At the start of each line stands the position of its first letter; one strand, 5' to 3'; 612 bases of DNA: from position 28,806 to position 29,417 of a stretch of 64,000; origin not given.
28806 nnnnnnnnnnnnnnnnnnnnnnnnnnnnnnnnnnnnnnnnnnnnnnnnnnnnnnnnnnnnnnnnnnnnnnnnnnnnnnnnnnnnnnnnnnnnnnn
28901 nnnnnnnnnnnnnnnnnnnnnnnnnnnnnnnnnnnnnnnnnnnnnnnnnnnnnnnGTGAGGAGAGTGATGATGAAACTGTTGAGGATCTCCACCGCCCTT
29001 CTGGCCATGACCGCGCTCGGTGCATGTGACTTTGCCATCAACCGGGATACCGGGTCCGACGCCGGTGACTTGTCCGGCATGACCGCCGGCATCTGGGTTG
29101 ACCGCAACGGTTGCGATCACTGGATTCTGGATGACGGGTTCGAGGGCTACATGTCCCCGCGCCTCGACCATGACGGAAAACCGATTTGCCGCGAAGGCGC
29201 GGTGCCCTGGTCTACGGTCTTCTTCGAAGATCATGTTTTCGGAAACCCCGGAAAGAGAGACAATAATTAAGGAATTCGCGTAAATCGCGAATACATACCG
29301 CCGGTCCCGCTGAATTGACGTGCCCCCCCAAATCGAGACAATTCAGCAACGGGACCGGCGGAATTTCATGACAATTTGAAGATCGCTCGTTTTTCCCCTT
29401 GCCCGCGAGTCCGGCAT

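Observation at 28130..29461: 1.3-kb insertion in the conserved miaB-ybeZ-ybeY-corC-lnt cluster, with two secreted proteins sharing an unannotated two-Cys domain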

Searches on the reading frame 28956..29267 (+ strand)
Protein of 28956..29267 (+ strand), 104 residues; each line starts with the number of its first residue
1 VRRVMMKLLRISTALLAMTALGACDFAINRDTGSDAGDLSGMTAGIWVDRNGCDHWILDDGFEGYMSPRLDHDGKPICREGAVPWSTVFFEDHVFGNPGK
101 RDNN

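Call 3: search_protein_families(library=pfam, proteins=[window:28956-29267:+], max_evalue=1)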
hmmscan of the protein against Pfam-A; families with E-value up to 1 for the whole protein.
window:28956-29267:+ (104 aa): 1 family
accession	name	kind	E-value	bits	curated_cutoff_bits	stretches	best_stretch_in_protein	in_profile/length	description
PF20037.4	DUF6440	-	0.0032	17.6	26.5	1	43-78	16-52/53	Family of unknown function (DUF6440)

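Call 4: search_protein_families(library=ncbifam, proteins=[window:28956-29267:+], max_evalue=1)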
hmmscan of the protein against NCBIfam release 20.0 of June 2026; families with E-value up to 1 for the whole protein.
window:28956-29267:+ (104 aa): 0 families

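Call 5: find_homologous_proteins(query=window:28956-29267:+, max_evalue=0.001)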
Query window:28956-29267:+ (104 aa): 21 proteins with E <= 0.001 among 24 candidates.
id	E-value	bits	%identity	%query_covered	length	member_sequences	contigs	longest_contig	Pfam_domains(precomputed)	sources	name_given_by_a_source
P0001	5.4e-64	231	100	95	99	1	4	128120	-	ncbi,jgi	jgi:hypothetical protein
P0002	1.5e-36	143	68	88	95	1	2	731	-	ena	-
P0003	1.4e-35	140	68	85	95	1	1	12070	-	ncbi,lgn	-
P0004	2.7e-35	139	69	88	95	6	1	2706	-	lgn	-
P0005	2.2e-30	123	55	88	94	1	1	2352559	-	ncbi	-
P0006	6.6e-27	112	57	88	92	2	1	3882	-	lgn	-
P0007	6.6e-27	112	59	87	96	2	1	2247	-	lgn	-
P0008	1.4e-26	111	55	87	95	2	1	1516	-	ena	-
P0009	3.8e-26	109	55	87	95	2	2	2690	-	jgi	-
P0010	5.7e-26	109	54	87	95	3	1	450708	-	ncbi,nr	ncbi:MAG: hypothetical protein COA53_02100 [Rhodobacteraceae bacterium]|nr:MAG: hypothetical protein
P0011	3.4e-25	106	50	88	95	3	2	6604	-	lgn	-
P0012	3.8e-25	106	60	80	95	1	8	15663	-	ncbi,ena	-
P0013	8.3e-25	105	53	87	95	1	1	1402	-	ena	-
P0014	2.4e-24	103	52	83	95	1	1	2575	-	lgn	-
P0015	4.0e-24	103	53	88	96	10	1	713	-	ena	-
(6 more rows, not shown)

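Call 22: search_protein_families(library=pfam, alignment_id=A2, max_evalue=1)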
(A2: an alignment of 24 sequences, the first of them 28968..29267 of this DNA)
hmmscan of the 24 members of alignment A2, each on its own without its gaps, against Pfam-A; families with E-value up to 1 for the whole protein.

A. member 1, window:28968-29267:+ (100 aa): 1 family
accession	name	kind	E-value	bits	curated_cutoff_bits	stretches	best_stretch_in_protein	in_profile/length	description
PF20037.4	DUF6440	-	0.0029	17.8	26.5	1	38-74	15-52/53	Family of unknown function (DUF6440)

B. families by the number of members that match (of 24 scanned): 3 families
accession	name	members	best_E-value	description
PF20037.4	DUF6440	14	0.0029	Family of unknown function (DUF6440)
PF08139.17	LPAM_1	2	0.32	Prokaryotic membrane lipoprotein lipid attachment site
PF11781.13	Zn_ribbon_RRN7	1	0.69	Zinc-finger of RNA-polymerase I-specific TFIIB, Rrn7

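Call 31: predict_structure(alignment_id=A3)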
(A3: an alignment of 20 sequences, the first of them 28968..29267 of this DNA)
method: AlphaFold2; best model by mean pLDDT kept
length: 100 residues; sequences in the alignment: 20
mean_pLDDT: 78.2   pTM: 0.53
mean pLDDT of the five models: 78.2, 68.4, 67.4, 66.8, 66.5
residues with pLDDT >= 90: 33; 70-90: 36; 50-70: 24; < 50: 7
segments of 3 or more residues with pLDDT < 50: 93-96, 98-100
pLDDT, mean of each block of 10 residues (from residue 1): 73 76 64 77 95 84 94 94 79 47
secondary structure, 60 per line:
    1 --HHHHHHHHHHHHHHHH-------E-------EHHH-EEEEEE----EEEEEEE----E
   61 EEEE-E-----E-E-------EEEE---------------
elements in order: H3-18 E39-44 E49-55 E60-64 E82-85

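Call 37: search_solved_structures(query=A5, max_evalue=10)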
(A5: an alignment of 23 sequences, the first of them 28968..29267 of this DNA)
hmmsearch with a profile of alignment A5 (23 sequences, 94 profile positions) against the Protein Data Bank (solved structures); distinct sequences matched with E-value up to 10: 1.
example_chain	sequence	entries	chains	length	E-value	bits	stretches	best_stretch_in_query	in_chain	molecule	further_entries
6t7j_B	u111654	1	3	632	1.2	12.1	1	14-68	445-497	Carbon monoxide dehydrogenase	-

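Call 43: find_encoding_contigs(protein=P0001, flank=3000, max_places=4)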
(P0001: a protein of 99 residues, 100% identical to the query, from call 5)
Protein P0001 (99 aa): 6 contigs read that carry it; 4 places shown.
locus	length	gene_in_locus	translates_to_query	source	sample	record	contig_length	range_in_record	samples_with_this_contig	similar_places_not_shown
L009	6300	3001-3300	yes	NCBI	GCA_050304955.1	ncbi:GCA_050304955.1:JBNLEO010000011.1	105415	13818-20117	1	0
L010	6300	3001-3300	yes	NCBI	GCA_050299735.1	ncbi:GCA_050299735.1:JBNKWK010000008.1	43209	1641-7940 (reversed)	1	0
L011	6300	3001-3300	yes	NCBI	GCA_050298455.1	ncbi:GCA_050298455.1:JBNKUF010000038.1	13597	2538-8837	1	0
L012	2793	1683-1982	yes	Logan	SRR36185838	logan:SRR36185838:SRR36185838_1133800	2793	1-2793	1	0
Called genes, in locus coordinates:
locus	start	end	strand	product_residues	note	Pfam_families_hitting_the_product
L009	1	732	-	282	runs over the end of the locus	-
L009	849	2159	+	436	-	PF00919:UPF0004, PF04055:Radical_SAM, PF01938:TRAM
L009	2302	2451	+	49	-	-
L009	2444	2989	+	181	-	PF00691:OmpA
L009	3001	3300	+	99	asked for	-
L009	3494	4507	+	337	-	PF02562:PhoH, PF13245:AAA_19 (weak), PF13604:AAA_30 (weak)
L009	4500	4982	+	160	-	PF02130:YbeY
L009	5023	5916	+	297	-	PF00571:CBS, PF03471:CorC_HlyC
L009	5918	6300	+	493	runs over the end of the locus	PF20154:LNT_N, PF00795:CN_hydrolase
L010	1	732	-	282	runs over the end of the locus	-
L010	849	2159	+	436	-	PF00919:UPF0004, PF04055:Radical_SAM, PF01938:TRAM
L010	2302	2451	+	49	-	-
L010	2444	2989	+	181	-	PF00691:OmpA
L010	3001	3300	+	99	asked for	-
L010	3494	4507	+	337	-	PF02562:PhoH, PF13245:AAA_19 (weak), PF13604:AAA_30 (weak)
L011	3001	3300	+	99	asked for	-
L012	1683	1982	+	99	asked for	-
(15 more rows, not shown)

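Call 44: find_related_loci(query=A3, collection=genome_contigs, flank=4000)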
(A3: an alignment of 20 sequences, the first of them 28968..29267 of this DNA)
Query A3 (100 aa) in genome_contigs; peptide patterns used: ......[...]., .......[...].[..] (x = any residue, [..] = any of these).
599 stretches matched a pattern (row limit reached: there are more); 594 encode a relative of the query (tblastn E <= 1e-3); the best 80 are kept; 80 distinct loci.
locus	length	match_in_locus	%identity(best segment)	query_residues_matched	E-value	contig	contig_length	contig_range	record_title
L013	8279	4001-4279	55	1-93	1e-33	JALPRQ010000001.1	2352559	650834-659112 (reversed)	Rhodobacteraceae bacterium NBU2976 Scaffold1_1, whole genome shotgun sequence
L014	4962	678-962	48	1-95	4e-30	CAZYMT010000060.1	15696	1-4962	MAG TPA_asm: uncultured Rhodobacterales bacterium isolate binchicken_co67_246 genome assembly, contig: NODE_3829_length_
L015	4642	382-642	57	10-93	2e-28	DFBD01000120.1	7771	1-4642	MAG TPA_asm: Rhodobacterales bacterium UBA3089 UBA3089_contig_38615, whole genome shotgun sequence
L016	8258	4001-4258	59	10-92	3e-28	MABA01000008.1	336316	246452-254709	Rhodobacterales bacterium 52_120_T64 BD02T64_scaffold_21, whole genome shotgun sequence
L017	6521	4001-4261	55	7-92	5e-28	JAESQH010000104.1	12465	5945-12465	MAG: Rhodobacteraceae bacterium isolate NORP221 7359, whole genome shotgun sequence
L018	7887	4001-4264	53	8-93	1e-27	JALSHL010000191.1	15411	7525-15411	MAG: Rhodobacteraceae bacterium isolate 354-166_metabat1_scaf2bin.085 354-166_scaffold_3773_c1, whole genome shotgun seq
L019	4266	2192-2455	51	1-92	1e-26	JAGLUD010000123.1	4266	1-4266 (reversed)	MAG: Rhodobacteraceae bacterium isolate RS_11_23 ZL20.bin.23.fa_123, whole genome shotgun sequence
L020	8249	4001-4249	58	2-80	2e-26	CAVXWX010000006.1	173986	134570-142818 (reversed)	MAG: uncultured Alphaproteobacteria bacterium isolate MFD03804.bin.2.157 genome assembly, contig: contig_38194, whole ge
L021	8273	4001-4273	52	2-84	2e-25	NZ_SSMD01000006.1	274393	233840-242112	Thalassobius vesicularis strain CC-AMW-E contig06, whole genome shotgun sequence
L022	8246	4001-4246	54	2-83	2e-25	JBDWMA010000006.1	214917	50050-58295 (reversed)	MAG: Pseudoruegeria sp. isolate CI.22.F.D2_448_36 CI_22_F_D2_448_36_000000000006, whole genome shotgun sequence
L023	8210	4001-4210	61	25-93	1e-24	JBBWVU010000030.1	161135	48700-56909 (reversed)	MAG: Paracoccaceae bacterium isolate OC3_3000m_MAG_18 OC3_3000m_contig_131112, whole genome shotgun sequence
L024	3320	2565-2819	53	2-84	2e-24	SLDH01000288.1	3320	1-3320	MAG: Roseovarius sp. isolate CSSed162cmB_535 CSSed16-2cmB-172343, whole genome shotgun sequence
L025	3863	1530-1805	49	1-84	2e-24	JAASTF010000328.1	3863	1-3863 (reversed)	MAG: Rhodobacteraceae bacterium isolate KhS_metabat.39 KhS_C15258, whole genome shotgun sequence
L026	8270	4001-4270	50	1-80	2e-24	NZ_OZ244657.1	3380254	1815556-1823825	MAG: Thalassovita sp. isolate 8a9a9cc3-8bd0-41f2-957a-b7f64680487f chromosome 1, complete sequence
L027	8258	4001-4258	53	2-80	3e-24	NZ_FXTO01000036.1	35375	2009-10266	Thalassovita litoralis strain DSM 29506, whole genome shotgun sequence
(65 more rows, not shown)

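Call 46: search_protein_representatives(alignment_id=A5)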
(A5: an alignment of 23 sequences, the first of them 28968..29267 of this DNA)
Query: 23 sequences, 94 profile positions. Proteins with E-value up to 0.001 (for the whole library): 263; up to 1e-10: 153; up to 1e-30: 5. The best 150 are listed.
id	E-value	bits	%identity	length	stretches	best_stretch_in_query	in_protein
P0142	1.8e-36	139.8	-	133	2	8-77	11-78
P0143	4.4e-36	138.6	-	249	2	5-82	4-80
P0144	1.5e-33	130.5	-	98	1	3-93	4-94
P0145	2.2e-33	129.9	-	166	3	40-77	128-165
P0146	1.7e-31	123.9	-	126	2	13-80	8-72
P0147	1.7e-30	120.7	-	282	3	39-84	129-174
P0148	2.8e-27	110.4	-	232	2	35-83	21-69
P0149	6.8e-26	105.9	-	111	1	6-78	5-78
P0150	1.9e-25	104.5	-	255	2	28-80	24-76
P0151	3.0e-25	103.9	-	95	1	5-93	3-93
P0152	8.5e-25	102.4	-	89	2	34-76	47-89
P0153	9.6e-25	102.3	-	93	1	30-93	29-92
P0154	6.1e-24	99.7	-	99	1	5-83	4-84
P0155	1.8e-23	98.2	-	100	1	6-84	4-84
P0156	4.6e-23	96.9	-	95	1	5-85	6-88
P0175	3.5e-19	84.4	-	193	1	7-86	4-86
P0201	1.1e-16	76.4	-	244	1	14-78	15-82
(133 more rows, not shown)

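Call 50: search_protein_families(library=pfam, alignment_id=A7, max_evalue=0.1)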
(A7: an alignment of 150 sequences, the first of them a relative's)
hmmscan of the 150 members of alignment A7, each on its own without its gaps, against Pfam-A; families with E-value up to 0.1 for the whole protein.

A. member 1, P0142 (133 aa): 2 families
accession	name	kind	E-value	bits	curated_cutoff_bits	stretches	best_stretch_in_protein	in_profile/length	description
PF20037.4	DUF6440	-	7.8e-06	26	26.5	1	97-132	17-53/53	Family of unknown function (DUF6440)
PF04267.17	SoxD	-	0.017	15.7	27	0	41-56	51-66/82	Sarcosine oxidase, delta subunit family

B. families by the number of members that match (of 150 scanned): 23 families
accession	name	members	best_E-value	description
PF00691.25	OmpA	38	6.8e-28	OmpA family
PF20037.4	DUF6440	17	7.8e-06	Family of unknown function (DUF6440)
PF09476.15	Pilus_CpaD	2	0.0038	Pilus biogenesis CpaD protein (pilus_cpaD)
PF22072.2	FAP42_B3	2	0.044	FAP42 domain B3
PF12778.12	PXPV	1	0.00013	PXPV repeat (3 copies)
PF13627.12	LptM_cons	1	0.00015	LPS-assembly lipoprotein LptM, conserved region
PF22234.2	Rv2466c-like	1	0.0029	Mycothiol-dependent nitroreductase Rv2466c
PF15897.10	DUF4741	1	0.0043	Domain of unknown function (DUF4741)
PF08139.17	LPAM_1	1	0.0076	Prokaryotic membrane lipoprotein lipid attachment site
PF13978.11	DUF4223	1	0.011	Protein of unknown function (DUF4223)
PF04267.17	SoxD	1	0.017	Sarcosine oxidase, delta subunit family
PF13453.11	Zn_ribbon_TFIIB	1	0.019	Transcription factor zinc-finger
PF15143.11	DUF4575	1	0.023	Domain of unknown function (DUF4575)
PF13546.12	DDE_5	1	0.036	DDE superfamily endonuclease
PF19085.6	Choline_bind_2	1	0.045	Choline-binding repeat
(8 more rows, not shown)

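Call 51: search_protein_families(library=phrogs, proteins=[window:28968-29267:+, P0142, P0146], max_evalue=1)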
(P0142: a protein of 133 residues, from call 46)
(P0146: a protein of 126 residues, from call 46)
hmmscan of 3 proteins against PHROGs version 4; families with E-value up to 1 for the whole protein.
window:28968-29267:+ (100 aa): 3 families
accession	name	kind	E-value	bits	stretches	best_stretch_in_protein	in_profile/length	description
phrog_11767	-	unknown function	0.0011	20.3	1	47-77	60-87/89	-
phrog_8801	-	unknown function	0.034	15.7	1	38-76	53-92/94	-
phrog_14094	-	unknown function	0.31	12.2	1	3-75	26-93/94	-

P0142 (133 aa): 3 families
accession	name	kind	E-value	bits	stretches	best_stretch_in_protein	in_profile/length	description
phrog_11767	-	unknown function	0.00013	23.2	0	48-77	59-85/89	-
phrog_8801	-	unknown function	0.0023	19.5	0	97-132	54-91/94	-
phrog_7957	-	unknown function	0.44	11.3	0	52-66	35-49/69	-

P0146 (126 aa): 6 families
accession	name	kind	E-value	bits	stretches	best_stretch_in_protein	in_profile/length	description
phrog_11767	-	unknown function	8.6e-06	27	2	39-68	59-85/89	-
phrog_8801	-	unknown function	2.5e-05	25.8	2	40-70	62-93/94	-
phrog_8575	-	unknown function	0.01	16.6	0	102-124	44-66/77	-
phrog_20724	-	DNA, RNA and nucleotide metabolism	0.012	16.8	0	34-77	40-82/108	HNH endonuclease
phrog_14094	-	unknown function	0.016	16.3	1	41-67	69-92/94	-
phrog_4630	-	DNA, RNA and nucleotide metabolism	0.36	10.4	0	26-56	389-419/581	DNA primase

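Call 52: find_encoding_contigs(protein=P0143, flank=5000, max_places=3)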
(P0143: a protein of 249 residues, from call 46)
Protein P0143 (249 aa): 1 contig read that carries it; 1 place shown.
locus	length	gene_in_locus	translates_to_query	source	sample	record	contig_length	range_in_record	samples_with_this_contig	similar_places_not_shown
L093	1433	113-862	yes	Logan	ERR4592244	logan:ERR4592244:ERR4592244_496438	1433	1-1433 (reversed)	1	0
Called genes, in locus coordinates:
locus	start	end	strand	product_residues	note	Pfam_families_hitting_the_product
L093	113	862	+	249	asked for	PF00691:OmpA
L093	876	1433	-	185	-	?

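Call 53: find_encoding_contigs(protein=P0147, flank=5000, max_places=3)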
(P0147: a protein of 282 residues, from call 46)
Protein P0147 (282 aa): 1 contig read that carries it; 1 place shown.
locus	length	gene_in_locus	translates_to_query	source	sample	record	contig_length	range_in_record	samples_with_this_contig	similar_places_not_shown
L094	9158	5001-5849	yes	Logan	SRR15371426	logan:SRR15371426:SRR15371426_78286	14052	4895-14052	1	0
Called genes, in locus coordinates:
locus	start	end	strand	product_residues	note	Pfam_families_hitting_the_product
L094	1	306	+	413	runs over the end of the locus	-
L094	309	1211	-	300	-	-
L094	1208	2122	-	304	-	PF08352:oligo_HPY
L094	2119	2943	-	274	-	-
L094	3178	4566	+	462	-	PF11376:DUF3179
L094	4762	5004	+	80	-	-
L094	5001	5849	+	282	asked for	PF00691:OmpA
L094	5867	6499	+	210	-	PF01810:LysE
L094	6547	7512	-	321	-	PF01471:PG_binding_1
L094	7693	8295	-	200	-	PF05494:MlaC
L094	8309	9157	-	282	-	?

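Call 56: find_encoding_contigs(protein=P0148, flank=5000, max_places=2)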
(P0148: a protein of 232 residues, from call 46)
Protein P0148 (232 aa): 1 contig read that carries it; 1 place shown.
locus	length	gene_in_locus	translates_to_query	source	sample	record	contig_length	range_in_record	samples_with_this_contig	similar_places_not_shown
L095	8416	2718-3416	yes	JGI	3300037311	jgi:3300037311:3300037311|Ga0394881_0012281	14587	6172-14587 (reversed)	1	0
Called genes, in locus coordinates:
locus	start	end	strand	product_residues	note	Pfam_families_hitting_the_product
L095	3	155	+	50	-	?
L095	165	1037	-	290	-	-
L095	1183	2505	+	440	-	PF00919:UPF0004, PF04055:Radical_SAM, PF01938:TRAM (weak)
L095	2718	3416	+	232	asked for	PF00691:OmpA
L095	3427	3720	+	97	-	-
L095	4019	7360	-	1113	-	PF25596:CPSase_L_D1, PF02786:CPSase_L_D2, PF02787:CPSase_L_D3, PF25596:CPSase_L_D1, PF02655:ATP-grasp_3, PF02786:CPSase_L_D2, PF02222:ATP-grasp, PF02142:MGS, +2 more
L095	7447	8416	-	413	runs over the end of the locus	PF09594:GT87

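Call 57: find_encoding_contigs(protein=P0201, flank=5000, max_places=2)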
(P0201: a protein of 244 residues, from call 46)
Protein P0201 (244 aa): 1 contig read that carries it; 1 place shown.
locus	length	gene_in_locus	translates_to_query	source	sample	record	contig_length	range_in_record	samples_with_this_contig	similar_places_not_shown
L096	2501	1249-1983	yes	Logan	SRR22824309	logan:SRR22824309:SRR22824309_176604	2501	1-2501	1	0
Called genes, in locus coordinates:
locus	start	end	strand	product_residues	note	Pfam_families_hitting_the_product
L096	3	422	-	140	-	?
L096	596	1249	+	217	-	PF00691:OmpA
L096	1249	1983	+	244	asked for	PF00691:OmpA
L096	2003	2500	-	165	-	?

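Call 58: find_encoding_contigs(protein=P0175, flank=5000, max_places=2)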
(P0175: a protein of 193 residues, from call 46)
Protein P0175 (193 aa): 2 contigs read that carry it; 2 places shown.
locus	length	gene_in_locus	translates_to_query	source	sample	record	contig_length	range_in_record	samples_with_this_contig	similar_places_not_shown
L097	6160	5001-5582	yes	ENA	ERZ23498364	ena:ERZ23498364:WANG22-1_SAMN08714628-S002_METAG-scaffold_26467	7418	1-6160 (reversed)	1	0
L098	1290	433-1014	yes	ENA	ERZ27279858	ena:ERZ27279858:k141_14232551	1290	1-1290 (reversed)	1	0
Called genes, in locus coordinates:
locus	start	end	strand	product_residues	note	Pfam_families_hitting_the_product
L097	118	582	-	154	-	-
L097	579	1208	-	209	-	PF02798:GST_N, PF13417:GST_N_3, PF13409:GST_N_2, PF00043:GST_C, PF14497:GST_C_3 (weak), PF13410:GST_C_2 (weak)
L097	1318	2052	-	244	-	PF00106:adh_short, PF13561:adh_short_C2, PF23441:SDR (weak)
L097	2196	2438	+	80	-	PF03693:ParD_antitoxin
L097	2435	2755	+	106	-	PF05016:ParE_toxin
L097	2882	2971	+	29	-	-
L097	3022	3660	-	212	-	PF01243:PNPOx_N, PF12766:Pyridox_oxase_2 (weak), PF10590:PNP_phzG_C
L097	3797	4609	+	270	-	PF00106:adh_short, PF13561:adh_short_C2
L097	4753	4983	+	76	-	-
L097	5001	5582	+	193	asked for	PF00691:OmpA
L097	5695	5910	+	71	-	PF20189:DUF6552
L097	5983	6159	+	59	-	?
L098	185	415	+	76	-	-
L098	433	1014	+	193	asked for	PF00691:OmpA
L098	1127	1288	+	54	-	?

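Call 72: predict_structure(alignment_id=A8)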
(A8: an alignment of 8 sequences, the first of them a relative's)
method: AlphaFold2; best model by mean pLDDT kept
length: 133 residues; sequences in the alignment: 8
mean_pLDDT: 64.6   pTM: 0.40
mean pLDDT of the five models: 64.6, 62.9, 62.1, 61.7, 61.5
residues with pLDDT >= 90: 1; 70-90: 61; 50-70: 38; < 50: 33
segments of 3 or more residues with pLDDT < 50: 1-3, 19-36, 82-90
pLDDT, mean of each block of 10 residues (from residue 1): 50 50 41 49 73 75 73 70 48 69 86 73 77 76
secondary structure, 60 per line:
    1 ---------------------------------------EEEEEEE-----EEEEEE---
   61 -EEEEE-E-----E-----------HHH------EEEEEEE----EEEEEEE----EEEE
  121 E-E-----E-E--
elements in order: E40-46 E52-57 E62-66 E95-101 E106-112 E117-121

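Call 75: fold_search(model_id=the predicted structure, library=viral)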
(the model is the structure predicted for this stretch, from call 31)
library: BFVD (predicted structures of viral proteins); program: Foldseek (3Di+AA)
matches with E <= 10: 319; with E <= 0.001: 0
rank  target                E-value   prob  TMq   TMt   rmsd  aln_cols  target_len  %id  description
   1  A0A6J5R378            1.1e-03  1.00  0.37  0.47   7.0        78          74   33  DUF6440 domain-containing protein [uncultured Caudovirales phage]
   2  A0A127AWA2            1.8e-02  0.97  0.29  0.34  10.6        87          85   26  DUF6440 domain-containing protein [Bacillus phage SP-15]
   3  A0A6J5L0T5            8.8e-02  0.99  0.33  0.36   7.8        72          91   14  Uncharacterized protein [uncultured Caudovirales phage]
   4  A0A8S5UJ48            8.8e-02  0.89  0.29  0.30   9.7        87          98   14  DUF6440 domain-containing protein [Siphoviridae sp. ctTDf8]
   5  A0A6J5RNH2            1.0e-01  0.84  0.28  0.34  10.6        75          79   25  DUF6440 domain-containing protein [uncultured Caudovirales phage]
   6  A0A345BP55            1.5e-01  0.51  0.28  0.23  12.3       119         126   14  (no name in the UniProt tables at hand)
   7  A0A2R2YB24            2.1e-01  0.96  0.32  0.35   2.7        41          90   22  Lipoprotein [Pseudomonas phage PPSC2]
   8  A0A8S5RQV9            2.1e-01  0.51  0.27  0.33  11.5        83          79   24  DUF6440 domain-containing protein [virus sp. ctQ5V6]
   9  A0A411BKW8            4.0e-01  0.44  0.28  0.37   5.9        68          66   18  Lipoprotein [Vibrio phage VspSw_1]
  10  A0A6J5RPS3            6.3e-01  0.30  0.26  0.33  10.9        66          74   18  Uncharacterized protein [uncultured Caudovirales phage]
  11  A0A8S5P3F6            8.0e-01  0.10  0.21  0.19  12.2       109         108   12  Outer membrane protein assembly factor [Siphoviridae sp. ctH3Y19]
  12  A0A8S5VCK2            8.0e-01  0.10  0.22  0.05  13.9       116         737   13  Endopeptidase tail [Siphoviridae sp. ctYkG6]
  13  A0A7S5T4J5            8.4e-01  0.57  0.30  0.13   4.1        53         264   15  (no name in the UniProt tables at hand)
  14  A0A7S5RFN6            9.5e-01  0.23  0.30  0.26  12.4        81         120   18  (no name in the UniProt tables at hand)
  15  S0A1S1                1.0e+00  0.33  0.22  0.06  11.4        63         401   21  Structural protein [Cellulophaga phage phi10:1]
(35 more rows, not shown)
